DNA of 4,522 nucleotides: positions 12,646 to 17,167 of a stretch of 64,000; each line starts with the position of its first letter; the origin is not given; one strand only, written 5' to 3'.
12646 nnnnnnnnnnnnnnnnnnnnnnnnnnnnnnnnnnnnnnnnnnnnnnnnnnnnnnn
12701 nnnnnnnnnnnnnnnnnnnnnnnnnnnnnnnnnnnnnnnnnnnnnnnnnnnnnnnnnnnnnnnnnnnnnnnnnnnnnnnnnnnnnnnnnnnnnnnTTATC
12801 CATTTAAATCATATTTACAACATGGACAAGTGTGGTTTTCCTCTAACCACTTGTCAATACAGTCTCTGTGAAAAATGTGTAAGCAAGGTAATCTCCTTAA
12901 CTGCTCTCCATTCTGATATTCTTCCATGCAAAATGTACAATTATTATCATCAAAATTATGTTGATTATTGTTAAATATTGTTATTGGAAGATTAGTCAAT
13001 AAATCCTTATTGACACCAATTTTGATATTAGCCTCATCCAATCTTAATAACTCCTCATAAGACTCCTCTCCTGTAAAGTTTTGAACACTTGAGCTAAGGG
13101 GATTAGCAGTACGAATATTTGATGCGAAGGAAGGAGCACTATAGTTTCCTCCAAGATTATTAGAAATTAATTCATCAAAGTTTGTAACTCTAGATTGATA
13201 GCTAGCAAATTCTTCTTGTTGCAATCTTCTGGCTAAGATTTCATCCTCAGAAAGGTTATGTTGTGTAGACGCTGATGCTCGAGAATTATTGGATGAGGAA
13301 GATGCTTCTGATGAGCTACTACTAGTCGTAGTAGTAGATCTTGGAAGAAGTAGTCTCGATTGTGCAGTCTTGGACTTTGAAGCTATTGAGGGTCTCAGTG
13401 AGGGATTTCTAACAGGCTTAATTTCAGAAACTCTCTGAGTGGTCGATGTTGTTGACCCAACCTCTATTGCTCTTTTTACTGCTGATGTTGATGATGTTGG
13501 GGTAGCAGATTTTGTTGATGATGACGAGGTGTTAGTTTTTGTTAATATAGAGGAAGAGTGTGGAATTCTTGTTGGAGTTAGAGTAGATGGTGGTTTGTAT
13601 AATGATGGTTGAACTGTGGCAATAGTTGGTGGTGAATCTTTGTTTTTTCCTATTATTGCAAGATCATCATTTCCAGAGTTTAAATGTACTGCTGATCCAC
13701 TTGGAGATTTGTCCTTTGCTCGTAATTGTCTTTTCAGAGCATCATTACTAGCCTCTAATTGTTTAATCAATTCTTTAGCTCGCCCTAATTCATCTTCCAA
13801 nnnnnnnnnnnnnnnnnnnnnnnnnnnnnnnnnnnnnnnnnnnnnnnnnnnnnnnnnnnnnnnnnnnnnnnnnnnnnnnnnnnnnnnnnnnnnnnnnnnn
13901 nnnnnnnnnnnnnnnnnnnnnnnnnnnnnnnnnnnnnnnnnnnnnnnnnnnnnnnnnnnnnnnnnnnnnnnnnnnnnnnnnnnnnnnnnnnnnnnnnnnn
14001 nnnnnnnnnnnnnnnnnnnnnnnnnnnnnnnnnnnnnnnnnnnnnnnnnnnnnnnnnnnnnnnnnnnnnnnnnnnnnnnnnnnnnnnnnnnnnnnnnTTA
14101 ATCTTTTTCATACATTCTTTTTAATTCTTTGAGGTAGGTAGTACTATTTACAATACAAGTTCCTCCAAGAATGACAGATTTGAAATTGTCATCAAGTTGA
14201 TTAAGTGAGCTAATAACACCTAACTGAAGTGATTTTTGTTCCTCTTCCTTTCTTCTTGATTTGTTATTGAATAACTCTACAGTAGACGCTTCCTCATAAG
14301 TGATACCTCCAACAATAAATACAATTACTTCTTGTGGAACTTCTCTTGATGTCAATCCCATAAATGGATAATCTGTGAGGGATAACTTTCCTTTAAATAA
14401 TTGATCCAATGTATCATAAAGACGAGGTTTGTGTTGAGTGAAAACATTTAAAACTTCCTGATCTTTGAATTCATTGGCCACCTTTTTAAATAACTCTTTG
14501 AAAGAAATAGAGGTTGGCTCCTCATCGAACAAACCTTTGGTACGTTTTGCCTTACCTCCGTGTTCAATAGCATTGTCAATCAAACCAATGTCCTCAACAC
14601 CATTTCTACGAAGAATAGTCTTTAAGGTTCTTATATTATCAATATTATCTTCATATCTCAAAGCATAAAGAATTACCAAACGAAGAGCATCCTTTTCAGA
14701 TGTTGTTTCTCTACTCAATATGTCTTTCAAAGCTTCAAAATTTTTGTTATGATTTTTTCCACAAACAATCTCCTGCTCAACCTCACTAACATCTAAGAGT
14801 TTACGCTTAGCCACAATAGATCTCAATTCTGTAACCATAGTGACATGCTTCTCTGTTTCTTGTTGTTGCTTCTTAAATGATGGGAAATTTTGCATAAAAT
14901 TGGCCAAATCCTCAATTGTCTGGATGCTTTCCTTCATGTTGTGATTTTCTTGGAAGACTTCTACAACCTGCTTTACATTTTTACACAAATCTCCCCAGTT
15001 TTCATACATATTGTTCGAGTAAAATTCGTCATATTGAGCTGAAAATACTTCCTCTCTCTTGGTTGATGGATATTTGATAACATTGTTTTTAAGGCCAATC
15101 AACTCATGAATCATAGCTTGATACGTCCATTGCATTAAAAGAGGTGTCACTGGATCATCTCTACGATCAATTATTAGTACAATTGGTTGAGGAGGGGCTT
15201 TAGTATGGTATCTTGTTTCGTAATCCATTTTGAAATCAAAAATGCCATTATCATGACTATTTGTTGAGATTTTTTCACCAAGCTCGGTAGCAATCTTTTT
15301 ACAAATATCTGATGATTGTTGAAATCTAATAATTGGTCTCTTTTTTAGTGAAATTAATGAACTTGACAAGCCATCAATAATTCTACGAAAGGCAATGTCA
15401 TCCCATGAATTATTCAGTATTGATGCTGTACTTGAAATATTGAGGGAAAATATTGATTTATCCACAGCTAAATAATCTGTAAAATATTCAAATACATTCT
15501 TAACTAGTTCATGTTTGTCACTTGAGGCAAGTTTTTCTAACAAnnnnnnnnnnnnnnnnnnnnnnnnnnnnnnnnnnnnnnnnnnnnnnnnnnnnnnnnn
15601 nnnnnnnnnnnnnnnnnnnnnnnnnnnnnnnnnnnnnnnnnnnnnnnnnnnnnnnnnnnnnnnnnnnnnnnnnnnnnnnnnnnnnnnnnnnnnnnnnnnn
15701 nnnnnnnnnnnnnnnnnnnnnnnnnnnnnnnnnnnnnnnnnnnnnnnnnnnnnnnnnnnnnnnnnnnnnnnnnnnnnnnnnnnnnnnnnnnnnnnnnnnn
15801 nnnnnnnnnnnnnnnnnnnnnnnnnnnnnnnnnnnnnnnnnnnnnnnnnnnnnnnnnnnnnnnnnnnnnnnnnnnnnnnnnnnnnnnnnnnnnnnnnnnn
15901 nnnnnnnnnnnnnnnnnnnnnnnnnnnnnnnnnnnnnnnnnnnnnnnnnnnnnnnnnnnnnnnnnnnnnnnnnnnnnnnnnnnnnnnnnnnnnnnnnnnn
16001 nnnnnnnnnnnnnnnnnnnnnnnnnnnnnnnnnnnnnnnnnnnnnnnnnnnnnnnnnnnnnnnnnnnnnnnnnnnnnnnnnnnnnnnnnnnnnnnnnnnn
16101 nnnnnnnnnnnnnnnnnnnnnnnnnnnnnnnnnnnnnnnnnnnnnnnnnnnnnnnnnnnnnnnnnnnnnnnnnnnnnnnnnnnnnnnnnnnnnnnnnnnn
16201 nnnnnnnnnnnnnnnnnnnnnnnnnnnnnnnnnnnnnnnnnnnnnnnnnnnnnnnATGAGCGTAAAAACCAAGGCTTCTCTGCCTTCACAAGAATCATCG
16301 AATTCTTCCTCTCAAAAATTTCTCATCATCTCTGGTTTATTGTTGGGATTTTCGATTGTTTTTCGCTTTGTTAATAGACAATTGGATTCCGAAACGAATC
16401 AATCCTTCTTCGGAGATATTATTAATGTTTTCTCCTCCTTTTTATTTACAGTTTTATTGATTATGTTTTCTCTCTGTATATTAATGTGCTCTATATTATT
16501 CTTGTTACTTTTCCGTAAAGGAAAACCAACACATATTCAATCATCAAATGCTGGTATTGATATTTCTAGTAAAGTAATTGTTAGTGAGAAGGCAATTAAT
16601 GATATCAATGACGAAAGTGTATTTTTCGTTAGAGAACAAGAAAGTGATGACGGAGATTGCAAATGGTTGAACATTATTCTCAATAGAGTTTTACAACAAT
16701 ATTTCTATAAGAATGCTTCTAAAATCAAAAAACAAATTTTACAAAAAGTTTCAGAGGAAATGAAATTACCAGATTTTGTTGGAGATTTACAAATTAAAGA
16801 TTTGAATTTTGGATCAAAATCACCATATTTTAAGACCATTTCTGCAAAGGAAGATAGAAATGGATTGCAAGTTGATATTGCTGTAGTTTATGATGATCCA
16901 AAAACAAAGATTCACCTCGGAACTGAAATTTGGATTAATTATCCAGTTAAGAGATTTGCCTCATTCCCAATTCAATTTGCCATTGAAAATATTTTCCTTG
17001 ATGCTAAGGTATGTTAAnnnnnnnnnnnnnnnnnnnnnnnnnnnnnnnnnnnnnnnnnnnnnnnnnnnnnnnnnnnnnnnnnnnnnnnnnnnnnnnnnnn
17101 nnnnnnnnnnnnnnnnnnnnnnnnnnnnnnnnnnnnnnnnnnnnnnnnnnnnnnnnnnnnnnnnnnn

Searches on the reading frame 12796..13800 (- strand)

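Call 9: search_protein_families(library=pfam, proteins=[window:12796-13800:-])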
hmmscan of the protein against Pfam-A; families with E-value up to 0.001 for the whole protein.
window:12796-13800:- (334 aa): 7 families
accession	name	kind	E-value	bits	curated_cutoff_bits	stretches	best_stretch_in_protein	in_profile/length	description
PF13639.12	zf-RING_2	-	5.7e-14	52.6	27.3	1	286-329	1-44/44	Ring finger domain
PF17123.11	zf-RING_11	-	1.5e-09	37.8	27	1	287-315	1-29/29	RING-like zinc finger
PF13923.12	zf-C3HC4_2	-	3e-08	33.8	27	1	288-328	2-40/40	Zinc finger, C3HC4 type (RING finger)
PF13445.12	zf-RING_UBOX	-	8.4e-07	29.3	25.2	1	288-326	1-39/39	RING-type zinc-finger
PF12678.13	zf-rbx1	-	1.1e-06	29.2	31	1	288-329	14-55/55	RING-H2 zinc finger domain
PF00097.31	zf-C3HC4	-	3.1e-06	27.4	21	1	288-328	1-40/40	Zinc finger, C3HC4 type (RING finger)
PF14634.12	zf-RING_5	-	0.00013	22.3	27.9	1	287-329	1-42/43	zinc-RING finger domain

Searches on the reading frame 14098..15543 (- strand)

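Call 9: search_protein_families(library=pfam, proteins=[window:14098-15543:-])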
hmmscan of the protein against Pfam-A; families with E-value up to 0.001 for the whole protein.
window:14098-15543:- (481 aa): 1 family
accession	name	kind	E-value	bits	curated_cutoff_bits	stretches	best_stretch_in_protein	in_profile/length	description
PF00995.28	Sec1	-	3.5e-94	317.5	30.7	1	2-473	84-575/575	Sec1 family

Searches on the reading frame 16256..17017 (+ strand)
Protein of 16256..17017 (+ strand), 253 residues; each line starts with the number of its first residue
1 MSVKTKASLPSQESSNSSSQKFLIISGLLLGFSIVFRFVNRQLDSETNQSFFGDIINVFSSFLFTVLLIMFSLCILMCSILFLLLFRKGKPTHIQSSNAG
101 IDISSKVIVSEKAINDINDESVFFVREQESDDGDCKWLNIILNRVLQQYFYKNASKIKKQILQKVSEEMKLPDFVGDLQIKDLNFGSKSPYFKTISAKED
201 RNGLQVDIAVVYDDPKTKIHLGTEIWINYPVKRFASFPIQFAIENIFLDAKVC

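Call 9: search_protein_families(library=pfam, proteins=[window:16256-17017:+])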
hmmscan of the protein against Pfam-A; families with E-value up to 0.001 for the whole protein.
window:16256-17017:+ (253 aa): 1 family
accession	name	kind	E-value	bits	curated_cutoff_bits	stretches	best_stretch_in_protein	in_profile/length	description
PF10296.15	MMM1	-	4e-10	39.9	21.9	1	134-245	19-134/244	Maintenance of mitochondrial morphology protein 1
